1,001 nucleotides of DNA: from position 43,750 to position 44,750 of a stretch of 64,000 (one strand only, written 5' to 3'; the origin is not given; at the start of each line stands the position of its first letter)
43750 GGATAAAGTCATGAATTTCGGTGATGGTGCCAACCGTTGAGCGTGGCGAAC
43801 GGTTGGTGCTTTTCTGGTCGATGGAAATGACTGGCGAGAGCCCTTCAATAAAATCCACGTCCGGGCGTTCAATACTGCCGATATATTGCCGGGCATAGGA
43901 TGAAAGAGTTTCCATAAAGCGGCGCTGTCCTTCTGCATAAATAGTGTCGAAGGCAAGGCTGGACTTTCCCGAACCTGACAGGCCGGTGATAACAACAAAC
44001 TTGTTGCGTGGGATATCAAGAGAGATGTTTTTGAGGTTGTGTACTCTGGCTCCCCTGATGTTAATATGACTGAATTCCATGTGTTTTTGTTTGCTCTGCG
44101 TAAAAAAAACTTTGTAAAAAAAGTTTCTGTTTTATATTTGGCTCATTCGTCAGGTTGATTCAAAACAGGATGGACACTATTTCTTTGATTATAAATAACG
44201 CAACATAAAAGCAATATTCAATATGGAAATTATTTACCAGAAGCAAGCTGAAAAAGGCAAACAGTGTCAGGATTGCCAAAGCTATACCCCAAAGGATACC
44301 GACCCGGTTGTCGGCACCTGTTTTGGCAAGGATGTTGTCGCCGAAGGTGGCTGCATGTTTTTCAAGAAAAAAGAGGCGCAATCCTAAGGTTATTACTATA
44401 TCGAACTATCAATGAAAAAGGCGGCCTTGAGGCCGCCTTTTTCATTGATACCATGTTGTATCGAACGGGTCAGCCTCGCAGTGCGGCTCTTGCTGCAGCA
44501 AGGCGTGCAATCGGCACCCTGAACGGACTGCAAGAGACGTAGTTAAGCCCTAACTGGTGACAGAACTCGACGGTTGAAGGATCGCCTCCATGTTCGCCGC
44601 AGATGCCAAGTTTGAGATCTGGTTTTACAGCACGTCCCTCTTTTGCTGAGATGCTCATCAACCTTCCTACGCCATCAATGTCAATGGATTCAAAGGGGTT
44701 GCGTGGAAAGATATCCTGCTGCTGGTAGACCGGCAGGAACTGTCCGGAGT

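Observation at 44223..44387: Unannotated HiPIP-like 4-cysteine mini-protein without an export signal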

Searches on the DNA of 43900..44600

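Call 57: search_rna_families(source=window, start=43900, end=44600, threshold=evalue, max_evalue=1)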
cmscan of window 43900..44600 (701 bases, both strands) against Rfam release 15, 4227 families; matches with E-value up to 1: 15.
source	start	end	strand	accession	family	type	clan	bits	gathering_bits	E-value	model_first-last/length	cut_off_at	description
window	44365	44451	-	RF01808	MicX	Gene; sRNA;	-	25.4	75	0.0018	1-194/194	no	MicX Vibrio cholerae sRNA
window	44368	44450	+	RF02053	STnc430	Gene; sRNA;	-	25.4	47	0.11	1-162/162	no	Enterobacterial sRNA STnc430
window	44410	44466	-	RF02059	STnc50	Gene; sRNA;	-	23.4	55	0.19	1-84/84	no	Salmonella enterica sRNA STnc40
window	44365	44450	+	RF00558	L20_leader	Cis-reg; leader;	-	22.7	58.7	0.052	1-127/127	no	Ribosomal protein L20 leader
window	44343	44443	+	RF02601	BASRCI337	Gene; sRNA;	-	22.2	229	0.0035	1-191/191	no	Brucella sRNA CI337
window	44414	44485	-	RF02083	OrzO-P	Gene; antitoxin;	-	22.2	60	0.44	1-76/76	no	OrzO-P RNA antitoxin family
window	44360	44447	+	RF02059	STnc50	Gene; sRNA;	-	22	55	0.4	1-84/84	no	Salmonella enterica sRNA STnc40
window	44414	44479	-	RF02057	STnc40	Gene; sRNA;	-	21.8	45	0.32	1-70/70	no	Salmonella enterica sRNA STnc40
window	44378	44443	+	RF02057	STnc40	Gene; sRNA;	-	21.7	45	0.35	1-70/70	no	Salmonella enterica sRNA STnc40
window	44408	44449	-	RF03659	MIR2871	Gene; miRNA;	-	21.6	99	0.21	1-118/118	no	MIR2871 microRNA precursor family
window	44415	44443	+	RF02066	STnc320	Gene; sRNA;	-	20.2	50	0.35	20-48/55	no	Salmonella enterica sRNA STnc320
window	44414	44444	-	RF04157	MIR9486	Gene; miRNA;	-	20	100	0.26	1-119/119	no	MIR9486 microRNA precursor family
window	44414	44442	-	RF02066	STnc320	Gene; sRNA;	-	20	50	0.39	20-48/55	no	Salmonella enterica sRNA STnc320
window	44416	44446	-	RF02601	BASRCI337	Gene; sRNA;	-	18.4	229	0.04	160-189/191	no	Brucella sRNA CI337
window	44272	44446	+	RF01673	PhrS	Gene; sRNA;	-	15.2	37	0.2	1-212/212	no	PhrS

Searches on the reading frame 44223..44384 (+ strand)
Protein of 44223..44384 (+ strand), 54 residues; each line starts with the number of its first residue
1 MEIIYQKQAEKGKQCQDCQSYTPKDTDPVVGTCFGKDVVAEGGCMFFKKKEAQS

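Call 4: search_protein_families(library=pfam, proteins=[window:44223-44384:+], max_evalue=10)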
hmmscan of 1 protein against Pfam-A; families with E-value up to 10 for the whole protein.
window:44223-44384:+ (54 aa): 2 families
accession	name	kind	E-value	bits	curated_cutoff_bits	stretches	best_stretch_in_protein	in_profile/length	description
PF01355.22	HIPIP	-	0.00077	20.1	22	1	6-45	22-63/66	High potential iron-sulfur protein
PF18512.6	BssB_TutG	-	0.085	13.2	25.6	1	9-37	5-33/66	Benzylsuccinate synthase beta subunit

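Call 5: search_protein_families(library=ncbifam, proteins=[window:44223-44384:+], max_evalue=10)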
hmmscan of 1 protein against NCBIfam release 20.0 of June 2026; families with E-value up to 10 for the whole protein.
window:44223-44384:+ (54 aa): 0 families
